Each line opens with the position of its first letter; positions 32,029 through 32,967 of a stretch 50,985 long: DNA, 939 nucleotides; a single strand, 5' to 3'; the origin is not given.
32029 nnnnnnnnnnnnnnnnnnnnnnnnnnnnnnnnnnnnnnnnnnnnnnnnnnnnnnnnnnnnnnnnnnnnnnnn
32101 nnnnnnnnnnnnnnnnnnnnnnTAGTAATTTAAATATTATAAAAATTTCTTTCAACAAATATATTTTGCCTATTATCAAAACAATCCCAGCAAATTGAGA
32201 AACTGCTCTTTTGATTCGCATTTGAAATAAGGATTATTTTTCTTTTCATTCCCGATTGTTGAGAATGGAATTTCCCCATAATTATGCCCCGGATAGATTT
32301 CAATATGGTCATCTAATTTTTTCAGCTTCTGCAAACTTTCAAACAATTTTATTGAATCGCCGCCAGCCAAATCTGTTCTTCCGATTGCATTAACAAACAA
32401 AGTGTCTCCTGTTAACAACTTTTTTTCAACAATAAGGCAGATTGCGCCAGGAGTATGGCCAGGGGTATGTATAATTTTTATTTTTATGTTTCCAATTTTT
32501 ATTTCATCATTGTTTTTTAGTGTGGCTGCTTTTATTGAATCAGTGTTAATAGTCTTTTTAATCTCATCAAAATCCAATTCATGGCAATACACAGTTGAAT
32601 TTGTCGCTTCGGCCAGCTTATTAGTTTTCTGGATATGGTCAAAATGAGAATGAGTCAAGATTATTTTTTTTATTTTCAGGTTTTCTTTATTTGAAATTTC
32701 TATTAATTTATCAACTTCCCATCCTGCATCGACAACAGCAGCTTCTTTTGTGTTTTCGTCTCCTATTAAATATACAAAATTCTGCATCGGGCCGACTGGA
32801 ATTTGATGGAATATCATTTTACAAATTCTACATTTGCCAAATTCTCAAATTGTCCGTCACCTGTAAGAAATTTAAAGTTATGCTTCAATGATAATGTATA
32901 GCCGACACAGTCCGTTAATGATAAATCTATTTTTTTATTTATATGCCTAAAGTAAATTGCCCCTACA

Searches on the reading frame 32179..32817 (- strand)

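Call 64: search_protein_families(library=pfam, proteins=[window:32179-32817:-], max_evalue=0.001)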
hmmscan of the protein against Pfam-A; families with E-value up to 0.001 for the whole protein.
window:32179-32817:- (213 aa): 2 families
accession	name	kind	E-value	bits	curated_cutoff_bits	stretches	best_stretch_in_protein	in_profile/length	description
PF00753.33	Lactamase_B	-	4.9e-26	92.3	22.7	1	9-178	2-196/196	Metallo-beta-lactamase superfamily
PF12706.13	Lactamase_B_2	-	7e-08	32.7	27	1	29-122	5-114/200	Beta-lactamase superfamily domain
